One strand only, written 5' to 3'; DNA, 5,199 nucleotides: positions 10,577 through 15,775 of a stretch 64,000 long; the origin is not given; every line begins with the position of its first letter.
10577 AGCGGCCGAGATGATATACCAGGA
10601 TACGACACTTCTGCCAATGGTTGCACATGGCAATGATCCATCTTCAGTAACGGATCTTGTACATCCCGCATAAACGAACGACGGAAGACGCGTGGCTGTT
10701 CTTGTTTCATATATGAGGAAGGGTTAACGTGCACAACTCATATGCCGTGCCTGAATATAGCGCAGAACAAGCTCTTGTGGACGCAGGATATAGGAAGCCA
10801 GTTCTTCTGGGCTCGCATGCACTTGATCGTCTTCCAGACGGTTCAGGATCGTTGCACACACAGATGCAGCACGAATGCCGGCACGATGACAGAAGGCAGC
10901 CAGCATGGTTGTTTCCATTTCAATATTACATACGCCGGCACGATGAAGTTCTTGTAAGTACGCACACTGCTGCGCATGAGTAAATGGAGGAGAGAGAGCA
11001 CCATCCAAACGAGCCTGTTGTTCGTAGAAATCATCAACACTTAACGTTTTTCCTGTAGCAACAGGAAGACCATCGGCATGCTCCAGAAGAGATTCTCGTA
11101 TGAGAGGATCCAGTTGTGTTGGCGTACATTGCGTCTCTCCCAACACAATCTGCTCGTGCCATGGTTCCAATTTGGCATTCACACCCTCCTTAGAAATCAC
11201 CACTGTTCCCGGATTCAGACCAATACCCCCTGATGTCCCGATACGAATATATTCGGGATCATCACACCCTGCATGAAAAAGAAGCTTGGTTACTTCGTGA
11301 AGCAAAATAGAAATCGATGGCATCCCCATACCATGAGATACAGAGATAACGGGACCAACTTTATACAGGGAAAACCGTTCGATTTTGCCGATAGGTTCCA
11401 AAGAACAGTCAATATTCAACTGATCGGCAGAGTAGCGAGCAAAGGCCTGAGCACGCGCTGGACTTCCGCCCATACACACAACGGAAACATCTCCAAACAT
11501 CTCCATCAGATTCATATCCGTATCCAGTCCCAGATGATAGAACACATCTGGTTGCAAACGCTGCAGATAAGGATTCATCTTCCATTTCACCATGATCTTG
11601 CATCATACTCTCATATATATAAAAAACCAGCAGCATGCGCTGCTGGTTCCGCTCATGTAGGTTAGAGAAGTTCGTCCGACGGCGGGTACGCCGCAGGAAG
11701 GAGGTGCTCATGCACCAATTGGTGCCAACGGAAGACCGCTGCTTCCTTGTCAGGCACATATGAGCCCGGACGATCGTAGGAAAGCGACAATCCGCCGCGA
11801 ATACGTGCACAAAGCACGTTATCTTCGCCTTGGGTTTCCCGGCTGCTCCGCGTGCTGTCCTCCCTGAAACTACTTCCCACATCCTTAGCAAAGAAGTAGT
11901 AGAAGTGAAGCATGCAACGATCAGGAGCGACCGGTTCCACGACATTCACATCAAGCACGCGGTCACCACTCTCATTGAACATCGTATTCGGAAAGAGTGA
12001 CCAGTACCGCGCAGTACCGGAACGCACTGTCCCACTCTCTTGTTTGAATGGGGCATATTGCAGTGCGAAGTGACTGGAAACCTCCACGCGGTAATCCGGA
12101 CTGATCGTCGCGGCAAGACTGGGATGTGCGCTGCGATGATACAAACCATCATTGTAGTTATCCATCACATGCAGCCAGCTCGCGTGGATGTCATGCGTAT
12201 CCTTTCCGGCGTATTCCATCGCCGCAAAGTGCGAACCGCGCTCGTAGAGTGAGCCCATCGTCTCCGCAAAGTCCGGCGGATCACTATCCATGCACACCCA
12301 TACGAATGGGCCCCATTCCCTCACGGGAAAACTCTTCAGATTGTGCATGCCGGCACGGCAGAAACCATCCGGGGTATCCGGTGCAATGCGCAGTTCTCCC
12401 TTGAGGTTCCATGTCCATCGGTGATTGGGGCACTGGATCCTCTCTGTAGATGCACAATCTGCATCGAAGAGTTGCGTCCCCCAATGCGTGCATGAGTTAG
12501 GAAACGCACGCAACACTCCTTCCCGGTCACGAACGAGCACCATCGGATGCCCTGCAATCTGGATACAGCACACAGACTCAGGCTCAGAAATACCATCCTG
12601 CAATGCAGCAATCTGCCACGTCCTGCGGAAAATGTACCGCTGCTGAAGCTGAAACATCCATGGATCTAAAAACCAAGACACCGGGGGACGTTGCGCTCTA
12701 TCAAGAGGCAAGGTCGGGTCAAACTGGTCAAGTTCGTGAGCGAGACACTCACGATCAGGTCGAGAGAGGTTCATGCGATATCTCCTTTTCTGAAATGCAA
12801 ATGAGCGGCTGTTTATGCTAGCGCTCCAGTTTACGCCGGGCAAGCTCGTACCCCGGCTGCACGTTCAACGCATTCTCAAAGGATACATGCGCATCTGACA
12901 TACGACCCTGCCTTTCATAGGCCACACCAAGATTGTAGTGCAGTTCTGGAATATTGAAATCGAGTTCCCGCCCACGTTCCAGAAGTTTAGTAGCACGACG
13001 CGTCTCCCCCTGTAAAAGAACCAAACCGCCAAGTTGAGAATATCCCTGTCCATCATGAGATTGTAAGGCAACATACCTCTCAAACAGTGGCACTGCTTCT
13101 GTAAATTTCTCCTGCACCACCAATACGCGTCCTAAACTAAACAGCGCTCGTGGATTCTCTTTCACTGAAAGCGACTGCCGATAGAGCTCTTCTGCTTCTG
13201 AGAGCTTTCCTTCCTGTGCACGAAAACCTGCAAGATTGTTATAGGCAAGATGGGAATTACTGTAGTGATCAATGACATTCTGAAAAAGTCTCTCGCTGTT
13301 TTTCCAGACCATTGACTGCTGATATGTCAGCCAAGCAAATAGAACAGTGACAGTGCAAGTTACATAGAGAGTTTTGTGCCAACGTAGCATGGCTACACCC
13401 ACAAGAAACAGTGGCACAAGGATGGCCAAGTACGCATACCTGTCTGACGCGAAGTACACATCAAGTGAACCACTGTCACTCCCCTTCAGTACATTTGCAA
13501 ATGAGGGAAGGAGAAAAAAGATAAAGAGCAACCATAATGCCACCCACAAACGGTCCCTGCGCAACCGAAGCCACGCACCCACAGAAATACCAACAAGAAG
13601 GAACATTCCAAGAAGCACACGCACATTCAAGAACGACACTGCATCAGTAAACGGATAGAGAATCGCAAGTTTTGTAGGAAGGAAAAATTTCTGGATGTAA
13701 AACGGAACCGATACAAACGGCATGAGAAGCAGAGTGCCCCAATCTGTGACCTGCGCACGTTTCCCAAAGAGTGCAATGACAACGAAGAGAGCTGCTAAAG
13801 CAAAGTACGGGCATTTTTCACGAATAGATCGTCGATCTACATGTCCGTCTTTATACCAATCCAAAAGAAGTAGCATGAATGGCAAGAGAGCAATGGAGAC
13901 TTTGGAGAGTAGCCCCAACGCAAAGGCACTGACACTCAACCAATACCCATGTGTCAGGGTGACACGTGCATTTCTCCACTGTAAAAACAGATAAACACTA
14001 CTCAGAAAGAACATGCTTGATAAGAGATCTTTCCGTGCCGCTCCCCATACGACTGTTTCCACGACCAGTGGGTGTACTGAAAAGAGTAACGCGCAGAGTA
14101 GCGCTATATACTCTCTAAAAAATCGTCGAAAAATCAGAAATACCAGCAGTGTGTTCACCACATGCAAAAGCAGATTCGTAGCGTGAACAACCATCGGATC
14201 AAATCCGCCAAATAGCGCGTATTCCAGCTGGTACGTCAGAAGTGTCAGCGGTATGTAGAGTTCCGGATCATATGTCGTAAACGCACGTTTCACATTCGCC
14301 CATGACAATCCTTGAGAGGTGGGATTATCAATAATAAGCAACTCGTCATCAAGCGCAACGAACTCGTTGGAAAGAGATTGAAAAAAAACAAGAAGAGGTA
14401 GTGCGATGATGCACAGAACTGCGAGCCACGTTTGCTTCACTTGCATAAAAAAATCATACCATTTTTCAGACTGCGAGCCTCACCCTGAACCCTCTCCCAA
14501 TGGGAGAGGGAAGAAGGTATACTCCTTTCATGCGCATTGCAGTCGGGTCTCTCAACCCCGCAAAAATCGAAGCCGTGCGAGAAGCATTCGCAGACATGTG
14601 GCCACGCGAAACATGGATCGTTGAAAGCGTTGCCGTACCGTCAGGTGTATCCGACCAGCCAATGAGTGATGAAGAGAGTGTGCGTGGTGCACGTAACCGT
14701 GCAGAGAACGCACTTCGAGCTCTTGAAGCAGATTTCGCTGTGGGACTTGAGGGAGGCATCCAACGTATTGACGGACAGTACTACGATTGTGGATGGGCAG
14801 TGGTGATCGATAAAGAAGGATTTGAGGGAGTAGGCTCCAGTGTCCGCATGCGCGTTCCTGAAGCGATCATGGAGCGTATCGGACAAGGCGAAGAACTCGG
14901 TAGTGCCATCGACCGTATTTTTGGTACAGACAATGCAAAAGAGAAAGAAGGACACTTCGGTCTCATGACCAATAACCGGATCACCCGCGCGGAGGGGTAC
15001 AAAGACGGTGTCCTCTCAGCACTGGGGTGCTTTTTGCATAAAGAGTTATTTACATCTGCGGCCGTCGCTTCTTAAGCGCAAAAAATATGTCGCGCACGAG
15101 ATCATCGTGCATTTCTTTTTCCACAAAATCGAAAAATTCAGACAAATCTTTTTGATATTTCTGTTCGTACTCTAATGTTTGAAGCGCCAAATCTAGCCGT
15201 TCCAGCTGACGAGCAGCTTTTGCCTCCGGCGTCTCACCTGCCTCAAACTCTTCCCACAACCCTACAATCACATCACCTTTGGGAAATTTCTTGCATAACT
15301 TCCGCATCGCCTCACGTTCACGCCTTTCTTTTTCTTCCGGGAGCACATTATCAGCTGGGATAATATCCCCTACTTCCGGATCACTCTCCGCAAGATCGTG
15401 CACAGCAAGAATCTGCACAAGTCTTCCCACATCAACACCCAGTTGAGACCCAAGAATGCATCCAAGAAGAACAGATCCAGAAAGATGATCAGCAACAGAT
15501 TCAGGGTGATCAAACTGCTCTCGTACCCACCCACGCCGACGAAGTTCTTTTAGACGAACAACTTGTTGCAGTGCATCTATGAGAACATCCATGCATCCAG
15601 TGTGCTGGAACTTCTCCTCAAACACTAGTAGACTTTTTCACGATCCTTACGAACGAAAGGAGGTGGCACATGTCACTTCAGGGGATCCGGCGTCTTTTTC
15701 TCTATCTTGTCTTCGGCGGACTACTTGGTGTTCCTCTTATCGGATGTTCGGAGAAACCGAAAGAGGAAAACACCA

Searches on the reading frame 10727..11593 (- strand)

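Call 56: search_protein_families(library=pfam, proteins=[window:10727-11593:-], max_evalue=0.001)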
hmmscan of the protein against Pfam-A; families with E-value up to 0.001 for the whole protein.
window:10727-11593:- (289 aa): 1 family
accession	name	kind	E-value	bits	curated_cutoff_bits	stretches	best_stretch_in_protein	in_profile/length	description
PF01048.26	PNP_UDP_1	-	1.3e-25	90.6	25.1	1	38-264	2-216/233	Phosphorylase superfamily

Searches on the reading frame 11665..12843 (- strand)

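Call 57: search_protein_families(library=pfam, proteins=[window:11665-12843:-], max_evalue=0.001)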
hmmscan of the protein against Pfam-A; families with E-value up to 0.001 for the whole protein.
window:11665-12843:- (393 aa): 2 families
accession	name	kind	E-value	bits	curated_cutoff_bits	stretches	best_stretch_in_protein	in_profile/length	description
PF00848.25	Ring_hydroxyl_A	-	1.2e-15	58.4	24.9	1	207-381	2-206/208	Ring hydroxylating alpha subunit (catalytic domain)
PF00355.32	Rieske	-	1.1e-13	51.4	20.3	1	76-171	2-86/88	Rieske [2Fe-2S] domain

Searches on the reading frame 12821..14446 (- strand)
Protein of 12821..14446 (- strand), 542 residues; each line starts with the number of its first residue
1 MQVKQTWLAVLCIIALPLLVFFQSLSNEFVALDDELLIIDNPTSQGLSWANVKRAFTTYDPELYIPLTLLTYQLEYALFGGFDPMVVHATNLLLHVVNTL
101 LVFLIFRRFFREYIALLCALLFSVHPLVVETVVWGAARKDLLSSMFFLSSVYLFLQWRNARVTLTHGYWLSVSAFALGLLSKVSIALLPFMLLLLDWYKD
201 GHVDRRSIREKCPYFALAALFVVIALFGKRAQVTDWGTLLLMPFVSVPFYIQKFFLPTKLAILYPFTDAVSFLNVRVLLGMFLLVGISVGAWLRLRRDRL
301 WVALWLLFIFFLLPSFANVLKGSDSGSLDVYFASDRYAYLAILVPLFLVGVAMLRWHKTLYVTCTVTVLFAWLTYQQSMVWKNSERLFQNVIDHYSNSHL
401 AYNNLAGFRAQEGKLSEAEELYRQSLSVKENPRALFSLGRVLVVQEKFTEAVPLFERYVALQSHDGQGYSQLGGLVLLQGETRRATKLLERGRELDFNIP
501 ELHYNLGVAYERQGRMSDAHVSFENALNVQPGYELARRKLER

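Call 57: search_protein_families(library=pfam, proteins=[window:12821-14446:-], max_evalue=0.001)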
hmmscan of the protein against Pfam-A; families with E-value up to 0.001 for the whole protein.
window:12821-14446:- (542 aa): 12 families
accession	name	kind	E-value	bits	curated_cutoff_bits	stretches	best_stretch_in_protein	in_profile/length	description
PF07719.23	TPR_2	-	7.3e-15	54.2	27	1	500-532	1-33/34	Tetratricopeptide repeat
PF00515.34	TPR_1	-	7.7e-14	51.3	27.8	1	501-533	2-34/34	Tetratricopeptide repeat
PF13432.12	TPR_16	-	1.5e-12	48.1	32.7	0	479-519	10-50/65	Tetratricopeptide repeat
PF13231.12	PMT_2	-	5.5e-11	43.4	26.1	1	69-225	7-155/160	Dolichyl-phosphate-mannose-protein mannosyltransferase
PF13424.12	TPR_12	-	9e-11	42.3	30.1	1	401-461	5-74/77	Tetratricopeptide repeat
PF13176.12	TPR_7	-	3.3e-10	39.6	27.9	0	401-432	1-32/36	Tetratricopeptide repeat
PF13428.12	TPR_14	-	1.1e-08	35.3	23.5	0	500-540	1-41/44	Tetratricopeptide repeat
PF13181.12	TPR_8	-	2.6e-08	33.8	25.7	0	501-531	2-32/34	Tetratricopeptide repeat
PF14559.12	TPR_19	-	4.8e-08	33.7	25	0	411-462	3-55/68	Tetratricopeptide repeat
PF13374.12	TPR_10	-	4.3e-07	30.2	27.5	0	401-430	4-33/42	Tetratricopeptide repeat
PF13414.12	TPR_11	-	8.3e-07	29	26.8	0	479-514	7-42/42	TPR repeat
PF13431.12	TPR_17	-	1.3e-06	28.6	24.4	0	387-420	1-34/34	Tetratricopeptide repeat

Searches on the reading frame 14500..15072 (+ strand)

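Call 57: search_protein_families(library=pfam, proteins=[window:14500-15072:+], max_evalue=0.001)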
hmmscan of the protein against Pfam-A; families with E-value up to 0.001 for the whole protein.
window:14500-15072:+ (191 aa): 1 family
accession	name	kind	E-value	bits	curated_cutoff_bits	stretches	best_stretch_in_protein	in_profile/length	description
PF01931.24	NTPase_I-T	-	5.3e-56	189.4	25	1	16-179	1-162/162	Protein of unknown function DUF84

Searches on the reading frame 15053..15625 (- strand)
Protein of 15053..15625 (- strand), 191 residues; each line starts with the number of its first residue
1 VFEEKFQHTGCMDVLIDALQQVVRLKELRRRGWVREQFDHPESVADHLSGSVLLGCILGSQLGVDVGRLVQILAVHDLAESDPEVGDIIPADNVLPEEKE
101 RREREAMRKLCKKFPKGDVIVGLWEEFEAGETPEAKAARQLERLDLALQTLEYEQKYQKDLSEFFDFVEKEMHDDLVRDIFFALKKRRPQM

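Call 57: search_protein_families(library=pfam, proteins=[window:15053-15625:-], max_evalue=0.001)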
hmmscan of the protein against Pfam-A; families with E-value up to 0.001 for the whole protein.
window:15053-15625:- (191 aa): 1 family
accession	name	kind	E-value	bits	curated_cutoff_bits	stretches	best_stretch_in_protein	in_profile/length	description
PF13023.12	HD_3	-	1.2e-33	116.8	22.5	1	24-174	3-155/165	HD domain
